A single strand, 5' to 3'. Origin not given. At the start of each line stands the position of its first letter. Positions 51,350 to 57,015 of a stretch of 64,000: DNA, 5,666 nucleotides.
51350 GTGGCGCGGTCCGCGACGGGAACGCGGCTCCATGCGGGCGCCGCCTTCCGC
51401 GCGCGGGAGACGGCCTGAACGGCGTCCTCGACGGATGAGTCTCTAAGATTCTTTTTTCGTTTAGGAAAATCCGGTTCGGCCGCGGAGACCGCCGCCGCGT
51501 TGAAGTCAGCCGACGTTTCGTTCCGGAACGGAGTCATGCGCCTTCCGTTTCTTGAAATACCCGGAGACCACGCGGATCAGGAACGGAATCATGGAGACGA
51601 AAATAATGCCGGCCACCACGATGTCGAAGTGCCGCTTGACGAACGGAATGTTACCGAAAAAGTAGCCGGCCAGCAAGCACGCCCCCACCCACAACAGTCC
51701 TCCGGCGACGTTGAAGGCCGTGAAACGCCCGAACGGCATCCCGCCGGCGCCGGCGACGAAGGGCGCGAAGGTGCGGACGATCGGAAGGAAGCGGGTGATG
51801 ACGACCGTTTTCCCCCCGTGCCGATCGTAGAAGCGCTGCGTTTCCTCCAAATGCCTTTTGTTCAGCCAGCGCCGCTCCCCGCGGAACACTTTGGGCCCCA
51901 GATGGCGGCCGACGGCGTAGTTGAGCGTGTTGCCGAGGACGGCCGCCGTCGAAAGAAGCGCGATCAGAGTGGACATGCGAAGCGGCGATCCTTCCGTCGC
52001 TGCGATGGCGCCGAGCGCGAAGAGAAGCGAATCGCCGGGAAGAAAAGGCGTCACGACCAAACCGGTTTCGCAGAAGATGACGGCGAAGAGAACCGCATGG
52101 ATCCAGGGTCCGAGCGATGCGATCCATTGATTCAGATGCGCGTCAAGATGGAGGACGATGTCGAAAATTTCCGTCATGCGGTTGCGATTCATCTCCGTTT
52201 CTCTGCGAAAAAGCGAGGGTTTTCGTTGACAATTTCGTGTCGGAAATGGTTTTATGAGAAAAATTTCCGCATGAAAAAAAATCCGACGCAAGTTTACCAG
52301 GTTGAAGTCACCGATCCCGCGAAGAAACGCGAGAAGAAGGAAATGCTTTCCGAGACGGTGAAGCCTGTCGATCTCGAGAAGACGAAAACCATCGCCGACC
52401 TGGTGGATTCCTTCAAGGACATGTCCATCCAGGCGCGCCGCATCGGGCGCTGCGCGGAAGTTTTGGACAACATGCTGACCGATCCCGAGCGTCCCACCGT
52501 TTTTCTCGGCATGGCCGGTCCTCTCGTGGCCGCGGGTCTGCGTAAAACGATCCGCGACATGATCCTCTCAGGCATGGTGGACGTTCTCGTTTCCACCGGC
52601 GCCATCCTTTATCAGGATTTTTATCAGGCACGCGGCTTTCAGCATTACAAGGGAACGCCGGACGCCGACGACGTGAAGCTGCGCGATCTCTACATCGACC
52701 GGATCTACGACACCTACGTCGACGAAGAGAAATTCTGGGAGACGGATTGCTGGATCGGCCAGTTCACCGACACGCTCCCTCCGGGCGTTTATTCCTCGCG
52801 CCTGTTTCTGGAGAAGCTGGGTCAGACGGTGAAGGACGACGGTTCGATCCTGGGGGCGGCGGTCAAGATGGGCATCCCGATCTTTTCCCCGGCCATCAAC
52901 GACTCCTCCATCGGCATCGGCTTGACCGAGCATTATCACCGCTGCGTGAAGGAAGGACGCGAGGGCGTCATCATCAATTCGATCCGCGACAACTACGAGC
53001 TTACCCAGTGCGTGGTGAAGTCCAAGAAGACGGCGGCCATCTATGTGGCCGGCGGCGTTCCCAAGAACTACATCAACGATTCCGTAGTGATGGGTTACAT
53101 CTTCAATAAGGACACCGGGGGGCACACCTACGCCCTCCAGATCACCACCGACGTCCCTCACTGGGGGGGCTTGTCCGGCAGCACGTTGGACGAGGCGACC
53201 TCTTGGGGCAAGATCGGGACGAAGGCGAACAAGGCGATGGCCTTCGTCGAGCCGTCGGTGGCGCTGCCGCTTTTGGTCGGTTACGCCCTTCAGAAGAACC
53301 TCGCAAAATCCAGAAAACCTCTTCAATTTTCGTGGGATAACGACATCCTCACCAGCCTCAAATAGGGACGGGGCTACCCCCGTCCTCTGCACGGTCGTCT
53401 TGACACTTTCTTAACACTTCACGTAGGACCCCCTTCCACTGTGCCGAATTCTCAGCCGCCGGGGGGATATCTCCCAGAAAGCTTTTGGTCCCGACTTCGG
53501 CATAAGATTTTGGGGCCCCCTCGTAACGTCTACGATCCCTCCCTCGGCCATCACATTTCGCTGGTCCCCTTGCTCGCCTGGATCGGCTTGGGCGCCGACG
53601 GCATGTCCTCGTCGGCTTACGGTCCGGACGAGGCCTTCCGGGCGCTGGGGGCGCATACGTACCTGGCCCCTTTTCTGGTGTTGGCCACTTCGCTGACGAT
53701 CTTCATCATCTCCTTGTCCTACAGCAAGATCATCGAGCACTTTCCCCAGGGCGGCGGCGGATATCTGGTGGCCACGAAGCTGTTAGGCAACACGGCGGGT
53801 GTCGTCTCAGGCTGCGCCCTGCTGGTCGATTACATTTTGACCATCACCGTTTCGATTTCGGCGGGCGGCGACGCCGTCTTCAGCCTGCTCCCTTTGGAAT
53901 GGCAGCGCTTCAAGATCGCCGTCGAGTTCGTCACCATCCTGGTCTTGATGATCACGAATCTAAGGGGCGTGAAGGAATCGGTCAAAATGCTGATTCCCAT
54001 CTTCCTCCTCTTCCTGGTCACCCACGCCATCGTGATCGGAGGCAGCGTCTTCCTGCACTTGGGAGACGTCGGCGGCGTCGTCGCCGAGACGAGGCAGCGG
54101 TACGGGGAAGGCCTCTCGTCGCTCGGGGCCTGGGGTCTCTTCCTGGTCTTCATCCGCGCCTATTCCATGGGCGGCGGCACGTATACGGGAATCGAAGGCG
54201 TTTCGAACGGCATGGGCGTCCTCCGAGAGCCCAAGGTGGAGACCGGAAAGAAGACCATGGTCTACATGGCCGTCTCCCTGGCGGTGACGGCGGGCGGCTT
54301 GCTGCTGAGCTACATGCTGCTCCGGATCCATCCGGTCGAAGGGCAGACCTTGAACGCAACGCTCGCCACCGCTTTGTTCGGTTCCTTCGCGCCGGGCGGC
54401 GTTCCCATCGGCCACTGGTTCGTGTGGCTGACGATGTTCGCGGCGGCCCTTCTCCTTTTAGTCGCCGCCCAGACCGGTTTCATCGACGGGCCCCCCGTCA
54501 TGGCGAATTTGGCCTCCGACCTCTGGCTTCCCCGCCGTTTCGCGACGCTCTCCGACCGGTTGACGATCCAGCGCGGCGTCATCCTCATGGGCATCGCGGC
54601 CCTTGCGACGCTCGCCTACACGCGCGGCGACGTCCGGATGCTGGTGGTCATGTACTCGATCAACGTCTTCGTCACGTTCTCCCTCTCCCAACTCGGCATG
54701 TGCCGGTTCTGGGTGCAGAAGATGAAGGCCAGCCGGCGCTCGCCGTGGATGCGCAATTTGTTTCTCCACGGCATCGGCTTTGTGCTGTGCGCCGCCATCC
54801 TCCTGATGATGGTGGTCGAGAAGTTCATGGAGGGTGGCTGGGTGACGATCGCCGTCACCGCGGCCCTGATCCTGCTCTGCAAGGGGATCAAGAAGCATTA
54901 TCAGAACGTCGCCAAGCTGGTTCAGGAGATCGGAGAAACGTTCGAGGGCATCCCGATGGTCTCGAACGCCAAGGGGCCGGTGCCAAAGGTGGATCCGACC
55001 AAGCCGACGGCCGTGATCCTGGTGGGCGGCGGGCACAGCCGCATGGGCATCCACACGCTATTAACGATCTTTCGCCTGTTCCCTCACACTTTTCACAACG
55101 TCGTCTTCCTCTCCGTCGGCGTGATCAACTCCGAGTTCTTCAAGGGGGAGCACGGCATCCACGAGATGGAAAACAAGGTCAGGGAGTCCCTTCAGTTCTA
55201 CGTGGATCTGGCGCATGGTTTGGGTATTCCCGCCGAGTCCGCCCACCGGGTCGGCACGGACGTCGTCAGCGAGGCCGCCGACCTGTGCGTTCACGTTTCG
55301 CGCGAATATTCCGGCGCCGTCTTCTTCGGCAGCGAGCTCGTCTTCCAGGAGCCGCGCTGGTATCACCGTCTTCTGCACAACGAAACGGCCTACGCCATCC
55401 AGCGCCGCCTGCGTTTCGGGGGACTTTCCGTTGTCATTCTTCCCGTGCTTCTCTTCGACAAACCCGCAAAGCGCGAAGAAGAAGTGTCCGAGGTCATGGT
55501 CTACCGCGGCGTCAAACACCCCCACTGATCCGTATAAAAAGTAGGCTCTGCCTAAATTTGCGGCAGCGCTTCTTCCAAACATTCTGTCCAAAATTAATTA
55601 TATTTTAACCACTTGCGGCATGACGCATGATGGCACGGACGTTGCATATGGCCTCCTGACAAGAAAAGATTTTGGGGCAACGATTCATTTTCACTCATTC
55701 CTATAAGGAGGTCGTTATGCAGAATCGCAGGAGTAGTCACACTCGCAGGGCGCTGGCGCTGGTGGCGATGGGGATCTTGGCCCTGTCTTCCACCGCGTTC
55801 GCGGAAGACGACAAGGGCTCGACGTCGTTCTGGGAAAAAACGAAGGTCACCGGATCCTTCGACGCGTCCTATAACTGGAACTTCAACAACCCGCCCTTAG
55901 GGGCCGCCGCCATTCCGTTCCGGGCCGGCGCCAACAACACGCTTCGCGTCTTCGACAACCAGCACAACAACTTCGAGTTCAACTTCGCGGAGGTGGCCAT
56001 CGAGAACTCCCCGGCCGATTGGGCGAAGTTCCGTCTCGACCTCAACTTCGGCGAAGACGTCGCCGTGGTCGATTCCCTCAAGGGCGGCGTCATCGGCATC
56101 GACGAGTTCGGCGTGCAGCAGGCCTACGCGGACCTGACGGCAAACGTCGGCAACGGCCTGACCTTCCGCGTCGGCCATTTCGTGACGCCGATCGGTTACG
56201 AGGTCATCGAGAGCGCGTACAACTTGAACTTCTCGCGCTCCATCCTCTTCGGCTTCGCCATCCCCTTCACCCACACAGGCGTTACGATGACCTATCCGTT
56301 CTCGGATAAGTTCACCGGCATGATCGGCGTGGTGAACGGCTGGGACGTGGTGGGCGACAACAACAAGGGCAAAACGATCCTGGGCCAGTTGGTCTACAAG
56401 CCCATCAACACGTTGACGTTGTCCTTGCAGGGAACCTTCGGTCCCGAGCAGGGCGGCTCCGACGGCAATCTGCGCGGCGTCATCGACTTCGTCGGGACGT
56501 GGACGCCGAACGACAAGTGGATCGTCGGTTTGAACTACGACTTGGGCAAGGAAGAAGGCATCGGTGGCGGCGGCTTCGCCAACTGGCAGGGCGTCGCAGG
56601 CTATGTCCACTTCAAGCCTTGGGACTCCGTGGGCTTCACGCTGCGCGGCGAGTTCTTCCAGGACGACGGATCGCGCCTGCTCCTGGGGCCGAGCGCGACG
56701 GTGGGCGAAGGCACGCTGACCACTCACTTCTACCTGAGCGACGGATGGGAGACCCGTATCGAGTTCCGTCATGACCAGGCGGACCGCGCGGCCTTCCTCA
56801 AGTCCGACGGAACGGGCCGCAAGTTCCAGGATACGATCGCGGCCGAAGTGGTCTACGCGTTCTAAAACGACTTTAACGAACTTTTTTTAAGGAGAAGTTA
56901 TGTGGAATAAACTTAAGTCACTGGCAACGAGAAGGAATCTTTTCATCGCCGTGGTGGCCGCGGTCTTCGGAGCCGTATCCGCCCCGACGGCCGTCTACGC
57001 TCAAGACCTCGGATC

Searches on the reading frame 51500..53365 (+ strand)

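Call 47: search_protein_families(library=pfam, proteins=[window:51500-53365:+], max_evalue=0.001)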
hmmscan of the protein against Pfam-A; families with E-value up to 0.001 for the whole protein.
window:51500-53365:+ (621 aa): 1 family
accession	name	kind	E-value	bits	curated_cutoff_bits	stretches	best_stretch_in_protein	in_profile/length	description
PF01916.23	DS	-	6.5e-86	288.6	27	1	300-595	1-287/288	Deoxyhypusine synthase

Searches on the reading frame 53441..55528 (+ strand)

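Call 47: search_protein_families(library=pfam, proteins=[window:53441-55528:+], max_evalue=0.001)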
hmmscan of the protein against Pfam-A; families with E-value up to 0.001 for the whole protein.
window:53441-55528:+ (695 aa): 2 families
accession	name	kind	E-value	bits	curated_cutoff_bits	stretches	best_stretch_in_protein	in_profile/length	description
PF13520.12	AA_permease_2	-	5.7e-18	65.5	27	1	71-460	28-407/427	Amino acid permease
PF00324.27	AA_permease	-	5e-06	25.9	24.6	1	77-464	32-427/470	Amino acid permease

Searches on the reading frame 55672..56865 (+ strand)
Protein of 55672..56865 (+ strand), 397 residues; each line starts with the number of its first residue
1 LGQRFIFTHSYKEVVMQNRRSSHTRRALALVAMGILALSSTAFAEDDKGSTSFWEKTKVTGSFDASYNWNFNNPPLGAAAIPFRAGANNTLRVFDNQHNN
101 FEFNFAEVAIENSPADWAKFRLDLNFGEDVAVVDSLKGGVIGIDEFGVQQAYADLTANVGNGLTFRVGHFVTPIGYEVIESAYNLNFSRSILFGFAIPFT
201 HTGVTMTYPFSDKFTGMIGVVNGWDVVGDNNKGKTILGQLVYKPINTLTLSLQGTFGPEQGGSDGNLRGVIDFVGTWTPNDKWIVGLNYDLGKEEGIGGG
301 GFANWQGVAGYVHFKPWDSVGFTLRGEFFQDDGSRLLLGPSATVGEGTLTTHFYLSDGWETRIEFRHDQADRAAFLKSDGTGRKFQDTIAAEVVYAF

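Call 47: search_protein_families(library=pfam, proteins=[window:55672-56865:+], max_evalue=0.001)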
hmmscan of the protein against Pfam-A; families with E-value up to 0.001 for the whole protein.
window:55672-56865:+ (397 aa): 2 families
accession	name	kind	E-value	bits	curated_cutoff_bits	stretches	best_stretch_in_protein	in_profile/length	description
PF07642.17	BBP2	-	2.3e-69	234.7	26.2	1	57-397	2-339/339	Putative beta-barrel porin-2, OmpL-like. bbp2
PF11336.14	DUF3138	-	2e-06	27.2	27.3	1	348-397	476-525/525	Protein of unknown function (DUF3138)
